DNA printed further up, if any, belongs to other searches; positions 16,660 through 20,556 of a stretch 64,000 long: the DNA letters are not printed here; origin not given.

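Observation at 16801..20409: Single polypeptide combining methyltransferase, long coiled coil and two GT2 domains: candidate terminator-ruler-polymerase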

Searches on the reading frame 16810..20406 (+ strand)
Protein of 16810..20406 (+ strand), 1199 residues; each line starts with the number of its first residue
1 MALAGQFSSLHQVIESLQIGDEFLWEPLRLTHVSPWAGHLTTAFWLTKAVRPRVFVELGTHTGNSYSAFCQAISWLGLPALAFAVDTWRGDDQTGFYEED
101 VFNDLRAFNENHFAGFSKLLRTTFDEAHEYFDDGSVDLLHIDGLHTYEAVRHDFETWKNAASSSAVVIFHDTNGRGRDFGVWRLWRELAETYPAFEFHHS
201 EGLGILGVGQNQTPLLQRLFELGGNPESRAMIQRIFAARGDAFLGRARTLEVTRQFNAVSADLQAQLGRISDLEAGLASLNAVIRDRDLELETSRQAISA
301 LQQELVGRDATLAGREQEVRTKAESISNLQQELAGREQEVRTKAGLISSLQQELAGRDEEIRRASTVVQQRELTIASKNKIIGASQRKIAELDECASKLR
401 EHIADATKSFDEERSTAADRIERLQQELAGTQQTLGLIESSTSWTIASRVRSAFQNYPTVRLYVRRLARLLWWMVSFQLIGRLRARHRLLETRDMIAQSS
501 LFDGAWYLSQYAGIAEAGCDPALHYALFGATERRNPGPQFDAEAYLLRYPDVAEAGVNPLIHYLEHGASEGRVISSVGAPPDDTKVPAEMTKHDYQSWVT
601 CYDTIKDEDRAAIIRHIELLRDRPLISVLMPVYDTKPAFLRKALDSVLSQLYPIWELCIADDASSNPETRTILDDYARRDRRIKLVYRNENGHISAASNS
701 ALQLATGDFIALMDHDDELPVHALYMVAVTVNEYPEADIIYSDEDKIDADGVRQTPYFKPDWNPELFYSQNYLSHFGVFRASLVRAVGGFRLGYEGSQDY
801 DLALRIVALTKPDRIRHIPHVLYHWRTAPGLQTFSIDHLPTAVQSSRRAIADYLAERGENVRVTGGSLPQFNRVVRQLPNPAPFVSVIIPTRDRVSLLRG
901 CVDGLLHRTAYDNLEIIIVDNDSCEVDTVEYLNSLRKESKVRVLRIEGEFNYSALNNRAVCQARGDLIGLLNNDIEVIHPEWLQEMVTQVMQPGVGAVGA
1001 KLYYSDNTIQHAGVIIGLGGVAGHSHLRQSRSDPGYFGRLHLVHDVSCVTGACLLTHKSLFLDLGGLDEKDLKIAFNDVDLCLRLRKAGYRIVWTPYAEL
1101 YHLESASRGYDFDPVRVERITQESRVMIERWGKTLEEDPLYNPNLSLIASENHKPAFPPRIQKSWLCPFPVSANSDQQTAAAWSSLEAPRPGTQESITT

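Call 5: search_protein_families(library=pfam, proteins=[window:16810-20406:+], max_evalue=0.01)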
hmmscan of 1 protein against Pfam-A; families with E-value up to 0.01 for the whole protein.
window:16810-20406:+ (1199 aa): 10 families
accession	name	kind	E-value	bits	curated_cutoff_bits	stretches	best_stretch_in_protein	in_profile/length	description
PF00535.33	Glycos_transf_2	-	1.2e-46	159.2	23.3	2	627-785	1-160/168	Glycosyl transferase family 2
PF13578.12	Methyltransf_24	-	2.6e-20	73.7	26.3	1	56-172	1-105/105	Methyltransferase domain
PF13641.12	Glyco_tranf_2_3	-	4.8e-20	73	27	1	883-1105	2-214/230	Glycosyltransferase like family 2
PF13632.12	Glyco_trans_2_3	-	6.8e-09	36.3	27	1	1043-1108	66-128/198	Glycosyl transferase family group 2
PF10111.15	Glyco_tranf_2_2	-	2.5e-06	27.6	27.3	0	902-974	16-91/276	Glycosyltransferase like family 2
PF13506.12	Glyco_transf_21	-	0.00018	21.5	21.7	1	958-1096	24-148/174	Glycosyl transferase family 21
PF13712.12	Glyco_tranf_2_5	-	0.00027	21.2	27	1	916-1094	3-179/210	Glycosyltransferase like family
PF08614.16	ATG16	-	0.0012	19.5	33.7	0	250-320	105-175/200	Autophagy protein 16 (ATG16)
PF06818.20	Fez1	-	0.0054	17.7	34.4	1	267-419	9-168/199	Fez1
PF12072.13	RNase_Y_N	-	0.0093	15.8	32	0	252-334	69-151/201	RNase Y N-terminal region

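Call 6: search_protein_families(library=ncbifam, proteins=[window:16810-20406:+], max_evalue=0.01)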
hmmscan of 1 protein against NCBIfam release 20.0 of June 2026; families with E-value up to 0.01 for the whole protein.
window:16810-20406:+ (1199 aa): 23 families
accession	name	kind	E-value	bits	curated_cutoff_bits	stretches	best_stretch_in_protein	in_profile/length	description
TIGR03965.1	mycofact_glyco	equivalog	3.9e-34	118.3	280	2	877-1102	69-280/467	mycofactocin biosynthesis glycosyltransferase MftF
NF038299.1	EPS_HpsN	equivalog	8.7e-29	100.5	425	2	883-1109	1-227/317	hormogonium polysaccharide biosynthesis glycosyltransferase HpsN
NF047683.1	TeichurnBiosyTuaG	equivalog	2.5e-28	99.4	400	2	621-719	3-99/252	teichuronic acid biosynthesis protein TuaG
TIGR04017.1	WcaA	equivalog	2.3e-25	89.7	495.75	2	621-813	2-196/279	colanic acid biosynthesis glycosyltransferase WcaA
NF007453.0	PRK10018.1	equivalog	1.1e-24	87.6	382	2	621-817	3-201/280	colanic acid biosynthesis glycosyltransferase WcaA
NF050050.1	ProtGlycPglI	equivalog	5.9e-23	81.7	500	2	624-728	2-105/306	GalNAc(5)-diNAcBac-PP-undecaprenol beta-1,3-glucosyltransferase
NF041875.1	EPS_EpsD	equivalog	1.2e-22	80.8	370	2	885-988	1-102/325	exopolysaccharide biosynthesis glycosyltransferase EpsD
NF053739.1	GlytfEpsEBac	equivalog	1.5e-22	79.8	450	1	624-808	1-187/265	glycosyltransferase EpsE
TIGR03937.1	PgaC_IcaA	equivalog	5.1e-20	71.8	422.3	2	619-728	40-147/407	poly-beta-1,6-N-acetyl-D-glucosamine synthase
NF007482.0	PRK10073.1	equivalog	1.1e-19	70.7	423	2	623-749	5-127/334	glycosyltransferase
NF041394.1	GtaseAglG_Halo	equivalog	5.9e-15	55.3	440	2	639-761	17-133/304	glucosyl-dolichyl phosphate glucuronosyltransferase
TIGR04242.1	nodulat_NodC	equivalog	1.5e-13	50.5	550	2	612-720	36-145/395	chitooligosaccharide synthase NodC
NF038302.1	EPS_HpsE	equivalog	1.3e-12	47.3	300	2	886-1002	4-124/307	hormogonium polysaccharide biosynthesis glycosyltransferase HpsE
TIGR03111.1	glyc2_xrt_Gpos1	hypoth_equivalog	2.9e-10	39.5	363.95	2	615-736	40-161/439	TIGR03111 family XrtG-associated glycosyltransferase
NF047588.1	GlcsyltransPgfSStrep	equivalog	7.2e-07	28.7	500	1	627-739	4-116/308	glycosyltransferase PgfS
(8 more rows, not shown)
